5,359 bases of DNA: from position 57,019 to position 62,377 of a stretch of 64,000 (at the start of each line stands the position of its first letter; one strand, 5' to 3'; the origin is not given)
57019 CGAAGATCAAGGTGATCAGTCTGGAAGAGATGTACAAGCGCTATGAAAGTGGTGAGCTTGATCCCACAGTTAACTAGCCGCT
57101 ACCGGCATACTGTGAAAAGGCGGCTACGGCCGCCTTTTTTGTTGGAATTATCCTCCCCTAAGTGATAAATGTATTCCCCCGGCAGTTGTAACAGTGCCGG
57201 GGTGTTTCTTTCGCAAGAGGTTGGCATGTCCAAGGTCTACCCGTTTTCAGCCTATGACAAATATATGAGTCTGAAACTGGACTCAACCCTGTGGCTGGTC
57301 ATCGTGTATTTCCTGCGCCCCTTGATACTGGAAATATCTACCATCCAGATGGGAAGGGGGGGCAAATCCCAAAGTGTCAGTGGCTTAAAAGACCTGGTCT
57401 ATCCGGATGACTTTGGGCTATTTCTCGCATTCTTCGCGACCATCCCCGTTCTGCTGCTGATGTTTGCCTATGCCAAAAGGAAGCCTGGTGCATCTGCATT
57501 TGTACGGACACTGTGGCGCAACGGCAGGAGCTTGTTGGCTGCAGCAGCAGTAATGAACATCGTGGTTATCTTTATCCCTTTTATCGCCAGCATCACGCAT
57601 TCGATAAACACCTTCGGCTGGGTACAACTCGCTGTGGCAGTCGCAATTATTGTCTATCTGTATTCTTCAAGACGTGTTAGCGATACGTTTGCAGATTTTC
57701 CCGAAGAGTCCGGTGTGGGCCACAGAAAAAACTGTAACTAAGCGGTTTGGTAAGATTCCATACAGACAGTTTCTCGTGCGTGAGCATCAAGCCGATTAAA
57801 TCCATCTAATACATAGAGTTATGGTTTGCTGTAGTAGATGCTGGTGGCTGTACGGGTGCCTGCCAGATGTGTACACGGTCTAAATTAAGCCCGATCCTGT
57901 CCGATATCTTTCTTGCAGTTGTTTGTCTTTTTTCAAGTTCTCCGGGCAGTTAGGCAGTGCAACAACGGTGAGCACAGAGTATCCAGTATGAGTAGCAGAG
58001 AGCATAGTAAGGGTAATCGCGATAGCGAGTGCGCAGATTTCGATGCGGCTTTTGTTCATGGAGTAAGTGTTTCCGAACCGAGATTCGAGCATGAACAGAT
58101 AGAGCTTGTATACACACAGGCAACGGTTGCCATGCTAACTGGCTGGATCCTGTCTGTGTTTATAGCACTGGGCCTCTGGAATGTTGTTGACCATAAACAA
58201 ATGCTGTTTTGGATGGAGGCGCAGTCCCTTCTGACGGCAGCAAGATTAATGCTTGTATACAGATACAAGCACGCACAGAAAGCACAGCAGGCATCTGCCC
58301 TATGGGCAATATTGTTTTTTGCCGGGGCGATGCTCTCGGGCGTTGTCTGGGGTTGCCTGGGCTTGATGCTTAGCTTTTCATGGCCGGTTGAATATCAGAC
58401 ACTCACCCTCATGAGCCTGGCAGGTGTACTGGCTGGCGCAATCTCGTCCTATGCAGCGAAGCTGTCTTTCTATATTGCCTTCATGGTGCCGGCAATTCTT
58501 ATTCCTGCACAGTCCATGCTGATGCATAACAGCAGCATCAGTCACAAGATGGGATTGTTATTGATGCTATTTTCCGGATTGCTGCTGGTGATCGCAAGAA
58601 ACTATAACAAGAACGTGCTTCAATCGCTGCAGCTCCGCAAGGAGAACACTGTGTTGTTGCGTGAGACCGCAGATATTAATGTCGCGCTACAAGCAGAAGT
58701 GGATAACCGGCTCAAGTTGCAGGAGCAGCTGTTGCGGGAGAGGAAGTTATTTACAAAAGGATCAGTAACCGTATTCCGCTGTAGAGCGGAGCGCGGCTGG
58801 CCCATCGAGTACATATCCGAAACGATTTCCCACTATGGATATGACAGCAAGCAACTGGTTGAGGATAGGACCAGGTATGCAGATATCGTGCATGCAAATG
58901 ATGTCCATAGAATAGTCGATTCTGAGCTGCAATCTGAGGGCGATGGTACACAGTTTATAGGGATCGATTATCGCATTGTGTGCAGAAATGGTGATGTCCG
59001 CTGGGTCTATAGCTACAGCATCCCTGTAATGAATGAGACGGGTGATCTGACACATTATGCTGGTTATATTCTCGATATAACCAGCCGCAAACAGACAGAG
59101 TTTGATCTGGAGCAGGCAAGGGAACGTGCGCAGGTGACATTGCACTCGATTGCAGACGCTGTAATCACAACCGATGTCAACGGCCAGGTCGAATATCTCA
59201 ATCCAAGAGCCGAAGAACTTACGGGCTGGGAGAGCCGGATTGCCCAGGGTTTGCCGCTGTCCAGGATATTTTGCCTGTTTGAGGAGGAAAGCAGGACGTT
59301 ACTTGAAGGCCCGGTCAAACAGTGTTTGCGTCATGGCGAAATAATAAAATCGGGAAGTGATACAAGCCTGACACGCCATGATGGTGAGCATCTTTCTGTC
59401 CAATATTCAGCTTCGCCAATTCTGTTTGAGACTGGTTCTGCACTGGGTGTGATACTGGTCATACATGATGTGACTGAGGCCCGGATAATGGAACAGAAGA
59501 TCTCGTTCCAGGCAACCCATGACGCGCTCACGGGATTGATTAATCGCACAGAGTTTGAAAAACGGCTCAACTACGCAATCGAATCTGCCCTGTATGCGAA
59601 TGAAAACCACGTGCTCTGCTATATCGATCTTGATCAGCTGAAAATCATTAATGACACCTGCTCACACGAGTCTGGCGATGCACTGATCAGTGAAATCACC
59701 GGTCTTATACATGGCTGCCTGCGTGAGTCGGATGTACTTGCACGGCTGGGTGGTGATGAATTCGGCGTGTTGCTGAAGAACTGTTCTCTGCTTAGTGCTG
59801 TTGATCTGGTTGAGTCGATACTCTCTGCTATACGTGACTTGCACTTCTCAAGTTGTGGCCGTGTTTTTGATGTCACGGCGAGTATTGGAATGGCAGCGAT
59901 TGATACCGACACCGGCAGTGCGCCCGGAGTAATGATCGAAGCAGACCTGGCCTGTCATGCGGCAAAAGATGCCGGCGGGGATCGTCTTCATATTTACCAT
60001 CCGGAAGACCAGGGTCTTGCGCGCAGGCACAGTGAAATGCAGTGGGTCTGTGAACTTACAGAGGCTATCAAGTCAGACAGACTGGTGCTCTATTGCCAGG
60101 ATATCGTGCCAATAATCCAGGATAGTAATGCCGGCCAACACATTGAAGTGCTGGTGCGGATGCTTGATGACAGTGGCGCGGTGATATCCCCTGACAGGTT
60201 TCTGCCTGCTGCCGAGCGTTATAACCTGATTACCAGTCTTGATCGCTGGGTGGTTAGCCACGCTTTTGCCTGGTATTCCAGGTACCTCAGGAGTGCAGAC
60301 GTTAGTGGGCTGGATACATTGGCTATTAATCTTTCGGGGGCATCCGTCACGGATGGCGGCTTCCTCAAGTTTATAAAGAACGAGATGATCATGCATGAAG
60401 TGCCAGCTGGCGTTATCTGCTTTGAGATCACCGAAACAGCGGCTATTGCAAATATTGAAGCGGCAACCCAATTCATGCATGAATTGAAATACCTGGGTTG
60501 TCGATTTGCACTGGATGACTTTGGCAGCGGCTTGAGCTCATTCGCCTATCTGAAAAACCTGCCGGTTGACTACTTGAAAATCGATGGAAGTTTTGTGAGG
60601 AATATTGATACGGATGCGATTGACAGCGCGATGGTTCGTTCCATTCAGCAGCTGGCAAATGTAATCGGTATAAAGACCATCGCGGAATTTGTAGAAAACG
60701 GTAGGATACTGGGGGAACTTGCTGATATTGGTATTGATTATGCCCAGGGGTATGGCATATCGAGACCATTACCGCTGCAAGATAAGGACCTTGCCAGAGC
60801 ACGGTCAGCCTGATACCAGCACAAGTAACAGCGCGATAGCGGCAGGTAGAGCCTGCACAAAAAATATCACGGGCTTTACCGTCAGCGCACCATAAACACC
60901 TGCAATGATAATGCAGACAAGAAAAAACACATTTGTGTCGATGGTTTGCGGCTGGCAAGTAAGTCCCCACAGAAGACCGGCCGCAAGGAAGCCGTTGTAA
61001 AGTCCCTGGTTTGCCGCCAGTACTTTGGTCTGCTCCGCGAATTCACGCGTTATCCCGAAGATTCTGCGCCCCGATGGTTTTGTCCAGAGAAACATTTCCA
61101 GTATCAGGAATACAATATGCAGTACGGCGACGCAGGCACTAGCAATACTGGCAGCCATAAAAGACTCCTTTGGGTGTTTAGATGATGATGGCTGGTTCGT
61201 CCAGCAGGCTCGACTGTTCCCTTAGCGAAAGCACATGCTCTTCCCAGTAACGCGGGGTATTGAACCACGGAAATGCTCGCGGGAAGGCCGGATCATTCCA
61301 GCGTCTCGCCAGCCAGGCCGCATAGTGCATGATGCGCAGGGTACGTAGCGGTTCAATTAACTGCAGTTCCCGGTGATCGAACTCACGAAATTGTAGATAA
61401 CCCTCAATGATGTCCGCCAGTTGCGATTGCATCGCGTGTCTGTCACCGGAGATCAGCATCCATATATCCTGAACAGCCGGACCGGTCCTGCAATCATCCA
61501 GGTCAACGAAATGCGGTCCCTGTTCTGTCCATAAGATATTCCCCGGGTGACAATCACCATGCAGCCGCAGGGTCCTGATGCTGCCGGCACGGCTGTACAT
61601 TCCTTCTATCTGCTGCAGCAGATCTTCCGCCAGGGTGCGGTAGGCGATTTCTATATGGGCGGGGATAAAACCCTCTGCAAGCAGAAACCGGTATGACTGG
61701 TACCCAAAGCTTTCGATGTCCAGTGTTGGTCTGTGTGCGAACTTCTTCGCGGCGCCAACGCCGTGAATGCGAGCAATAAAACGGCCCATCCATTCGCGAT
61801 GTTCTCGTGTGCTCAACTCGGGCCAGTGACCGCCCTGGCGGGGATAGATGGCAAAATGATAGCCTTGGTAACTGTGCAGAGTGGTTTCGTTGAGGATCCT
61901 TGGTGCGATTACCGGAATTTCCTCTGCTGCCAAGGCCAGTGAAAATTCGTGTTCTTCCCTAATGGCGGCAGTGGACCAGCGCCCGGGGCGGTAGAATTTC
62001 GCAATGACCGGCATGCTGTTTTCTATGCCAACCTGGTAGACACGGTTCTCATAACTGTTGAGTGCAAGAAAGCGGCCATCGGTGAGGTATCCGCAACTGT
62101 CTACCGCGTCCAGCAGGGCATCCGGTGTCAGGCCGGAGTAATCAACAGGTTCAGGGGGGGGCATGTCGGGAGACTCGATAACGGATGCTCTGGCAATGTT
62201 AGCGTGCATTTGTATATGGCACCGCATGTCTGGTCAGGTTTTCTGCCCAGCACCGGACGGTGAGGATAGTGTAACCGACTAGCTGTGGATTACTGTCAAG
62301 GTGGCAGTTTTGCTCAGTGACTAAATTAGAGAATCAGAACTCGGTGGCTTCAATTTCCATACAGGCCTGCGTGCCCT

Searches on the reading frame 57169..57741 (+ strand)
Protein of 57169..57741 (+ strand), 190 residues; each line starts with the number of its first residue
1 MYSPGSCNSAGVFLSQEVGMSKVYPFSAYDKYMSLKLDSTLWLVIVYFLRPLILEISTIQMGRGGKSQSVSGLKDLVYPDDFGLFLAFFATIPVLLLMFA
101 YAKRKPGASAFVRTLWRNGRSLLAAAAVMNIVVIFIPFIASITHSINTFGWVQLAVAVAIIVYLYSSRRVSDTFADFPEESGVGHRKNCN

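Call 50: search_protein_families(library=pfam, proteins=[window:57169-57741:+], max_evalue=0.001)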
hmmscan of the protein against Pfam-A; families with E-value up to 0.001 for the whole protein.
window:57169-57741:+ (190 aa): 1 family
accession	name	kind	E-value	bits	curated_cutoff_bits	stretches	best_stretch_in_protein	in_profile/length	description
PF11143.13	DUF2919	-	1.1e-18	68.4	27.2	1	24-176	1-146/146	Protein of unknown function (DUF2919)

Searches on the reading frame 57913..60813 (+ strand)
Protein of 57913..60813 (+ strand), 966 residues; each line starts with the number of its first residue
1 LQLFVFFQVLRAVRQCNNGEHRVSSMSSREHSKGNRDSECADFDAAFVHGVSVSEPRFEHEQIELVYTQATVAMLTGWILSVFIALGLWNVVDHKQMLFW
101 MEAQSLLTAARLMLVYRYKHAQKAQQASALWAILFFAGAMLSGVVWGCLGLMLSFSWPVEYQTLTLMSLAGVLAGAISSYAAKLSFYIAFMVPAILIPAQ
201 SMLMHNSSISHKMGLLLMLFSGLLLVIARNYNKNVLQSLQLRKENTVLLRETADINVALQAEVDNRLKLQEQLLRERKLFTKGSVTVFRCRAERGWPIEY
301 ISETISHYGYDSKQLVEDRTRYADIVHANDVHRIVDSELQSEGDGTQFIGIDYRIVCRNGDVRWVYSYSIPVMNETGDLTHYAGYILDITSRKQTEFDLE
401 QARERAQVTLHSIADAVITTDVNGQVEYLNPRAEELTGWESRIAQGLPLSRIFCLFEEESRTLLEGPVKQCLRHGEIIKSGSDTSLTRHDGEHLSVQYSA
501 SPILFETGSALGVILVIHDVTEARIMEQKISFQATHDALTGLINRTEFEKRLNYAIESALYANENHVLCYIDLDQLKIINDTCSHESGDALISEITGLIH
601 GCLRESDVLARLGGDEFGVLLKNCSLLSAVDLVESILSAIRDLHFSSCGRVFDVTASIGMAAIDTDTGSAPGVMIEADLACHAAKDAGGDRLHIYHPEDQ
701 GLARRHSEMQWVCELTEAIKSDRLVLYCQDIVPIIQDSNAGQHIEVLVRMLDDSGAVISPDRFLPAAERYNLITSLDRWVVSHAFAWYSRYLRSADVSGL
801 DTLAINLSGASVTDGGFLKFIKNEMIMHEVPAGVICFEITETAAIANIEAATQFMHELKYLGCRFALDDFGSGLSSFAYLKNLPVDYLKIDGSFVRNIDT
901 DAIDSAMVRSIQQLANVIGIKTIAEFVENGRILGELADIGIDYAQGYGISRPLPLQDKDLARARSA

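Call 50: search_protein_families(library=pfam, proteins=[window:57913-60813:+], max_evalue=0.001)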
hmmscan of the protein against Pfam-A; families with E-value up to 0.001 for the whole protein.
window:57913-60813:+ (966 aa): 7 families
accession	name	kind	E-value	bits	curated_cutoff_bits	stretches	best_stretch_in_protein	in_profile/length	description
PF00563.25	EAL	-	8.8e-63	212.3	31.3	1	714-952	3-236/236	EAL domain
PF00990.26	GGDEF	-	2.2e-34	119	23.8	1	534-690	1-160/161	Diguanylate cyclase, GGDEF domain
PF08448.16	PAS_4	-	4.2e-15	56.4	23.1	1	410-524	1-109/110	PAS fold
PF08447.18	PAS_3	-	1.3e-14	54.6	25.6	1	300-385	3-88/89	PAS fold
PF13426.13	PAS_9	-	3.9e-14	53.2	27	1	415-522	2-103/103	PAS domain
PF00989.32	PAS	-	4.1e-13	49.8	22.6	1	407-520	4-113/113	PAS fold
PF13188.13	PAS_8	-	5.4e-06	26.5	21.8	1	410-463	7-57/65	PAS domain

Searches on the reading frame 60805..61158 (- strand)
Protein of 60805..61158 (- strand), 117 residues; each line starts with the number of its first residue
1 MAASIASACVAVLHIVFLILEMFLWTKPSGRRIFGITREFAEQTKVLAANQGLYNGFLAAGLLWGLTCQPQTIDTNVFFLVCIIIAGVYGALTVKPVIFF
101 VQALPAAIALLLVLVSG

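Call 50: search_protein_families(library=pfam, proteins=[window:60805-61158:-], max_evalue=0.001)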
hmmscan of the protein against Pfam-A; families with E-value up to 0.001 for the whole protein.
window:60805-61158:- (117 aa): 1 family
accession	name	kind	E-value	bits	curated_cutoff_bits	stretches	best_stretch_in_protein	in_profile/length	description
PF06993.17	DUF1304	-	3e-41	140.3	26.9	1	9-114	2-110/110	Protein of unknown function (DUF1304)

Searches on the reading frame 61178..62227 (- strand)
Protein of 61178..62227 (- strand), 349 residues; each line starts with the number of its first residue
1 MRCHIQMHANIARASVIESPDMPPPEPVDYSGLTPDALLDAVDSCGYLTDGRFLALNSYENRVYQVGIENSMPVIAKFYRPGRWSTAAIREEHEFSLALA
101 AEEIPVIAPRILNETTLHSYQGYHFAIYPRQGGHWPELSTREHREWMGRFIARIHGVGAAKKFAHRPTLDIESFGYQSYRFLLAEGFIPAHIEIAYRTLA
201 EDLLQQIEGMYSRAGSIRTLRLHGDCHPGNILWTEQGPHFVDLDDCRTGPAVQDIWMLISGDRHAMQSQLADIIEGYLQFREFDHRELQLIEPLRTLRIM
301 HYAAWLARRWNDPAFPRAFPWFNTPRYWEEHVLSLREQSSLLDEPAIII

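Call 50: search_protein_families(library=pfam, proteins=[window:61178-62227:-], max_evalue=0.001)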
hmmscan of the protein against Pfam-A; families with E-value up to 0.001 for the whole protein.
window:61178-62227:- (349 aa): 1 family
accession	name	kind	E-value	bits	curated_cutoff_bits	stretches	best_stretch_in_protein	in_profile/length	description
PF01636.29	APH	-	8e-37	127.7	23.2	1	57-289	6-237/239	Phosphotransferase enzyme family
